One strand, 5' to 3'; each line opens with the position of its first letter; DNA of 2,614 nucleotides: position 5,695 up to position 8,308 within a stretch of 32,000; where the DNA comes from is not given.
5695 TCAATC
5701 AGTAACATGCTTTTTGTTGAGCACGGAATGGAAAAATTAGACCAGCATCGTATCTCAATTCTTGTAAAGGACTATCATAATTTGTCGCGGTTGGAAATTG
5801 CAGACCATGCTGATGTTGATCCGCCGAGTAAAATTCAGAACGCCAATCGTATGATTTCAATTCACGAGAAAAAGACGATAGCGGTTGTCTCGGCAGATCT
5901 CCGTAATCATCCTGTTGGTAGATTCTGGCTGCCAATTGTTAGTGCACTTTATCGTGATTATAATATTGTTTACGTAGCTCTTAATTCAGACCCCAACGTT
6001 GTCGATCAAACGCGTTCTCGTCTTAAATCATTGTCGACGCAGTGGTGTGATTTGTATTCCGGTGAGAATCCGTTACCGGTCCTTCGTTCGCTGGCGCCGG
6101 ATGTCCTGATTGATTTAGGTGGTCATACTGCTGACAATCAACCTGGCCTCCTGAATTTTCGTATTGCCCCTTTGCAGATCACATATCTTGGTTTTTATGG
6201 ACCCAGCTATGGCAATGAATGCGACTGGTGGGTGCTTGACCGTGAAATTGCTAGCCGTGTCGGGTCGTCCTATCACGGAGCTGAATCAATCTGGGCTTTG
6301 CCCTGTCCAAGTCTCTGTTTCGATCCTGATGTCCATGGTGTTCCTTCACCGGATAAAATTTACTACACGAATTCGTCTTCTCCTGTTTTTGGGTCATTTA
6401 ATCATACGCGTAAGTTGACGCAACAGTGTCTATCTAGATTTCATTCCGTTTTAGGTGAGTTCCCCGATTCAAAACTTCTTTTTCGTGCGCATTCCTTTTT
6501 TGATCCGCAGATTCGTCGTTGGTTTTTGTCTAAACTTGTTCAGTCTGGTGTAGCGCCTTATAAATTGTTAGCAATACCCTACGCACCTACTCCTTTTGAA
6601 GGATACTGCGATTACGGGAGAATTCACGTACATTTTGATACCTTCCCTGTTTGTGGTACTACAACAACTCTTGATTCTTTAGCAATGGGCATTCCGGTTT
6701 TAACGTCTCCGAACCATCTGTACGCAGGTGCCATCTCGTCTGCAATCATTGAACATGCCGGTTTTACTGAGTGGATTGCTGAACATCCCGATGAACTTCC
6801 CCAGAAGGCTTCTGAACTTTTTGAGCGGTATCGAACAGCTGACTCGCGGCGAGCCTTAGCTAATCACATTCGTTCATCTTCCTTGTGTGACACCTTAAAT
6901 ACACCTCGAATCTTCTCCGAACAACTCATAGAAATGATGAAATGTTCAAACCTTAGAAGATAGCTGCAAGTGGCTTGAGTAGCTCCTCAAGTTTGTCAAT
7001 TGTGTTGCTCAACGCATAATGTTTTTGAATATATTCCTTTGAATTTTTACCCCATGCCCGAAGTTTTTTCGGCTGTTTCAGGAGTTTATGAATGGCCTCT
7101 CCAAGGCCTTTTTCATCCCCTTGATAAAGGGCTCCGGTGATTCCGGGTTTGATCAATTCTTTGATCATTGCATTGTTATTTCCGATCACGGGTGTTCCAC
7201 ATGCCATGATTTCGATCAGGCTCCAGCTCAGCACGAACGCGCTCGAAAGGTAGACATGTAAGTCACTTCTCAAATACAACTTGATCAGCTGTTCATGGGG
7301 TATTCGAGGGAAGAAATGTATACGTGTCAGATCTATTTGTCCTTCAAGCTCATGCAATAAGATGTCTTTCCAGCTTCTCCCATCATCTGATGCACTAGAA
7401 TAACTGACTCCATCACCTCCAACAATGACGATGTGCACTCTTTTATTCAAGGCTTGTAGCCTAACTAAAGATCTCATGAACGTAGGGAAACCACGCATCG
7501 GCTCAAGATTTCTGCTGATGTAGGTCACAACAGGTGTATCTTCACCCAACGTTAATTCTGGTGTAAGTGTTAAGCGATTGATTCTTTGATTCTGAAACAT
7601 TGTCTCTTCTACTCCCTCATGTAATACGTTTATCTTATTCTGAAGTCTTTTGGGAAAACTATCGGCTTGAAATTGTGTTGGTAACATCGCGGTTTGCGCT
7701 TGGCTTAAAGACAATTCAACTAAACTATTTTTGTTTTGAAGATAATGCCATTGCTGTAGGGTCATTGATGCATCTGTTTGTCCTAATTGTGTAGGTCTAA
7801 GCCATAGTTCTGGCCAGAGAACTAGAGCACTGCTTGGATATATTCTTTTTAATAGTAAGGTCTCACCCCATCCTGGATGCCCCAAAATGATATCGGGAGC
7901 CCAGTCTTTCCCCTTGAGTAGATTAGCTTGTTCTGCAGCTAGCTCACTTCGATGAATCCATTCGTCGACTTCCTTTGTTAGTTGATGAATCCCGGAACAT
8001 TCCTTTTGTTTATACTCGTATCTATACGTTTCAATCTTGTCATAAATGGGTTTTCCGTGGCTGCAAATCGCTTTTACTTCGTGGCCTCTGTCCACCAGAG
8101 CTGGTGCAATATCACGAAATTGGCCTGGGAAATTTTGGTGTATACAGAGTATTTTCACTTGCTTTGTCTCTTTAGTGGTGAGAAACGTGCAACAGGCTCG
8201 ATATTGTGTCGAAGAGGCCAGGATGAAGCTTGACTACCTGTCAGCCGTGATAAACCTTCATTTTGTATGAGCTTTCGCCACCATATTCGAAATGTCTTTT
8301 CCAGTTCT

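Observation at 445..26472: Candidate self-contained 'glycosylate in the cytoplasm, then export by T1SS' surface-glycoprotein module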

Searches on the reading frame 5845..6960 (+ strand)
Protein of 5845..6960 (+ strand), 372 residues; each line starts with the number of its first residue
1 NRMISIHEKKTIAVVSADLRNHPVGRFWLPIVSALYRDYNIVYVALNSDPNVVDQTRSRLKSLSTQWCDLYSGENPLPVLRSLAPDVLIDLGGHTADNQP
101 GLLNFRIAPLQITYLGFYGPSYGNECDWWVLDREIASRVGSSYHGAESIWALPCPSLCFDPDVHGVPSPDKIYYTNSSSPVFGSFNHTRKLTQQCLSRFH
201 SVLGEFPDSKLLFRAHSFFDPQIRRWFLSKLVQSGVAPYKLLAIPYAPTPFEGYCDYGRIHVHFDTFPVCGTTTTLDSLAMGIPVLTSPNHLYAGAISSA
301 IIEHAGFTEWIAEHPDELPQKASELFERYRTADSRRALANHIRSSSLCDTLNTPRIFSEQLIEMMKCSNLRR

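Call 93: search_solved_structures(query=window:5845-6960:+, max_evalue=0.001, show_alignments=2)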
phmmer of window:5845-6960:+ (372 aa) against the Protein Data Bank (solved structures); distinct sequences matched with E-value up to 0.001: 19.
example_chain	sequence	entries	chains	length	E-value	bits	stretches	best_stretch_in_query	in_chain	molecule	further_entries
7y4i_A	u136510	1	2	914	1.3e-32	116.4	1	11-348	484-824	Probable UDP-N-acetylglucosamine--peptide N-acetylglucosaminyltransferase SPINDLY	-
8dtf_A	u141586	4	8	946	3.5e-32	115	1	11-348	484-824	Probable UDP-N-acetylglucosamine--peptide N-acetylglucosaminyltransferase SPINDLY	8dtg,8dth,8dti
5djs_A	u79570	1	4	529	2.5e-26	95.7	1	7-349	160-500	Tetratricopeptide TPR_2 repeat protein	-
2vsn_A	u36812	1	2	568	1.9e-14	56.7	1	13-310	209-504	XCOGT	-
2jlb_A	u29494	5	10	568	3.4e-14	55.8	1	13-310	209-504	XCC0866 | XCOGT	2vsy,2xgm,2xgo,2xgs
5npr_A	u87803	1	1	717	8.1e-09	38.1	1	179-321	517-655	UDP-N-acetylglucosamine--peptide N-acetylglucosaminyltransferase 110 kDa subunit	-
5nps_A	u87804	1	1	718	8.1e-09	38.1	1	179-321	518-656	UDP-N-acetylglucosamine--peptide N-acetylglucosaminyltransferase 110 kDa subunit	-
8cm9_A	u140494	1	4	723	8.3e-09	38.1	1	179-321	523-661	UDP-N-acetylglucosamine--peptide N-acetylglucosaminyltransferase 110 kDa subunit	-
3pe3_A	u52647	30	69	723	8.3e-09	38.1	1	179-321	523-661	UDP-N-acetylglucosamine--peptide N-acetylglucosaminyltransferase 110 kDa subunit | UDP-N-ACETYLGLUCOSAMINE--PEPTIDE N-ACETYLGLUCOSAMINYL TRANSFERASE 110 KDA SUB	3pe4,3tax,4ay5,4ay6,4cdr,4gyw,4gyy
6tka_AAA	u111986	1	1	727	8.4e-09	38.1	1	179-321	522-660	UDP-N-acetylglucosamine--peptide N-acetylglucosaminyltransferase 110 kDa subunit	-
5lvv_A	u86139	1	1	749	9.2e-09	37.9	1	179-321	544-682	UDP-N-acetylglucosamine--peptide N-acetylglucosaminyltransferase 110 kDa subunit,UDP-N-ace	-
5lwv_A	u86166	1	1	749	9.3e-09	37.9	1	179-321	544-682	Host cell factor 1,UDP-N-acetylglucosamine--peptide N-acetylglucosaminyltransferase 110 kD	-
6q4m_A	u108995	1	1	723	1.2e-08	37.6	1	179-321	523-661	UDP-N-acetylglucosamine--peptide N-acetylglucosaminyltransferase 110 kDa subunit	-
7yea_A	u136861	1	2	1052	2.8e-08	36.4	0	179-319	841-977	UDP-N-acetylglucosamine--peptide N-acetylglucosaminyltransferase 110 kDa subunit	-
7yeh_B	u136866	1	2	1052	2.8e-08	36.4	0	179-319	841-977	UDP-N-acetylglucosamine--peptide N-acetylglucosaminyltransferase 110 kDa subunit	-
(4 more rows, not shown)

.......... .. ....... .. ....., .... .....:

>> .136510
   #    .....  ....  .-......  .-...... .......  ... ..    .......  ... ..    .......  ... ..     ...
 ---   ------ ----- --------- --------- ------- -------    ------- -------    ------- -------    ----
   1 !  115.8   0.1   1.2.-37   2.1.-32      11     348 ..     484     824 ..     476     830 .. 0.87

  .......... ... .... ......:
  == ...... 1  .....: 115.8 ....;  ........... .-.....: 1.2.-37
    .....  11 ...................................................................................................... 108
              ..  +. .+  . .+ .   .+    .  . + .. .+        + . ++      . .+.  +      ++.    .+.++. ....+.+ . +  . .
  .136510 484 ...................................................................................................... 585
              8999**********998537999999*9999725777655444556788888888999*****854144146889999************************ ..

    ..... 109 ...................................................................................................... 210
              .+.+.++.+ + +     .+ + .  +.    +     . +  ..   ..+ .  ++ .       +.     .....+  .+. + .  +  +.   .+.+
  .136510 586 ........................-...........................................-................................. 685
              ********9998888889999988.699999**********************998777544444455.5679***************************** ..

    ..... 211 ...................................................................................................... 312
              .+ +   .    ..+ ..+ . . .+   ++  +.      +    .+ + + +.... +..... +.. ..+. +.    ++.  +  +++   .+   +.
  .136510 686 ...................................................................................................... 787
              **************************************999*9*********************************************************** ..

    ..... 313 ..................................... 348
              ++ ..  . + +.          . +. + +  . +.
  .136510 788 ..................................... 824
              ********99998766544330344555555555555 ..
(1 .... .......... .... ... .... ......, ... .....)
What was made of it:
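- On GT41 (OGT/SPINDLY type): 4945-6963: SPINDLY residues 484-824, E 1.3e-32 (call 93).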

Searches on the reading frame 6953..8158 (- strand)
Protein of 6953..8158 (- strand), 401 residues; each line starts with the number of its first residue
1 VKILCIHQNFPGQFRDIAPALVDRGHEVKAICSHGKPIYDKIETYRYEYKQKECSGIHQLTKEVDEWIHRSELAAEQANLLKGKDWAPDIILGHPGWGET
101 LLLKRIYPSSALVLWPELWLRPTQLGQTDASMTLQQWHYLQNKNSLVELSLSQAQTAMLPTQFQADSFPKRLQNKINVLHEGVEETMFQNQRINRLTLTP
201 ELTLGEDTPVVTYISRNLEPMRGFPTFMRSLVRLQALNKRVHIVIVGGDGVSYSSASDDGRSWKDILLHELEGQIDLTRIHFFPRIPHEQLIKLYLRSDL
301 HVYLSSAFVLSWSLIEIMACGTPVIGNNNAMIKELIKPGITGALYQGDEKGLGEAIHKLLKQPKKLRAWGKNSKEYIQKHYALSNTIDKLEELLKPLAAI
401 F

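Call 3: search_protein_families(library=pfam, proteins=[window:6953-8158:-], max_evalue=0.01)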
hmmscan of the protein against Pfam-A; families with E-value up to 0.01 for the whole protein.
window:6953-8158:- (401 aa): 4 families
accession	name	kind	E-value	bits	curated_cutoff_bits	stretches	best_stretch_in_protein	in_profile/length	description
PF12000.14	Glyco_trans_4_3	-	2.4e-34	119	25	1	24-186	1-166/168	Glycosyl transferase family 4 group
PF00534.26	Glycos_transf_1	-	1.6e-21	77.1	26.4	1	203-375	10-171/172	Glycosyl transferases group 1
PF13692.12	Glyco_trans_1_4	-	5.9e-14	53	27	1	209-361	2-141/142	Glycosyl transferases group 1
PF13524.12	Glyco_trans_1_2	-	4.2e-11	43.4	25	1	235-391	7-143/144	Glycosyl transferase-like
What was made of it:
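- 6953..8158 (-): GT4 glycosyltransferase (Glyco_trans_4_3 plus Glycos_transf_1), cotranscribed with the TPR-GT41 gene. Call 3.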

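Call 7: search_protein_families(library=ncbifam, proteins=[window:6953-8158:-], max_evalue=0.001)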
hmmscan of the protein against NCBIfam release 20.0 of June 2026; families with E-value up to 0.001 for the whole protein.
window:6953-8158:- (401 aa): 21 families
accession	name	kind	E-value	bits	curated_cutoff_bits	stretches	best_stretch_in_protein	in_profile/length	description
NF041876.1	EPS_EpsE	equivalog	2.9e-16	59.7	400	1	166-386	178-385/389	exopolysaccharide biosynthesis GT4 family glycosyltransferase EpsE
TIGR03088.1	stp2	hypoth_equivalog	3e-15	56.1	409.05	1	173-394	159-370/374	TIGR03088 family PEP-CTERM/XrtA system glycosyltransferase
TIGR03449.1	mycothiol_MshA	equivalog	5.2e-15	55.2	462.5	1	173-394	187-400/406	D-inositol-3-phosphate glycosyltransferase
NF012028.0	PRK15484.1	subfamily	1.6e-13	50.5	618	1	152-395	138-376/380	lipopolysaccharide N-acetylglucosaminyltransferase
TIGR04063.1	stp3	hypoth_equivalog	1.8e-13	50.2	442.05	1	173-393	179-391/397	TIGR04063 family PEP-CTERM/XrtA system glycosyltransferase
TIGR04157.1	glyco_rSAM_CFB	subfamily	4.2e-13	49.1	400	1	173-393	192-405/406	TIGR04157 family glycosyltransferase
TIGR03999.1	thiol_BshA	equivalog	4.9e-13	48.7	273.7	1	172-395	165-371/375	N-acetyl-alpha-D-glucosaminyl L-malate synthase BshA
NF038229.1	Glyco4_Geo_Pelo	equivalog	1.5e-11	43.9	400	1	278-396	218-335/338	GPMC system family 4 glycosyltransferase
TIGR02149.1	glgA_Coryne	subfamily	3.1e-11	43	302.4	1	168-391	163-384/391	glycogen synthase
NF053787.1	GlcN_PG_synth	equivalog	1.2e-10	40.8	480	1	314-392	278-354/361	N-acetylglucosaminyl phosphatidylglycerol synthase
NF038295.1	EPS_HpsP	equivalog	1.5e-10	40.6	550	1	178-384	180-374/388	hormogonium polysaccharide biosynthesis glycosyltransferase HpsP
NF007640.0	PRK10307.1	subfamily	3.9e-10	39.2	276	1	194-395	215-405/411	WcaI family glycosyltransferase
NF038298.1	EPS_HpsO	equivalog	5.7e-08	31.9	575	1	313-382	304-372/388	hormogonium polysaccharide biosynthesis glycosyltransferase HpsO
TIGR02472.1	sucr_P_syn_N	equivalog_domain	9.1e-08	31.3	576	1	166-389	201-433/439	sucrose-phosphate synthase, putative, glycosyltransferase domain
NF047880.1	glyco_SdgA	exception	3.7e-07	29.1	800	1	297-393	389-486/488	serine-aspartate repeat adhesin O-glycosyltransferase SdgA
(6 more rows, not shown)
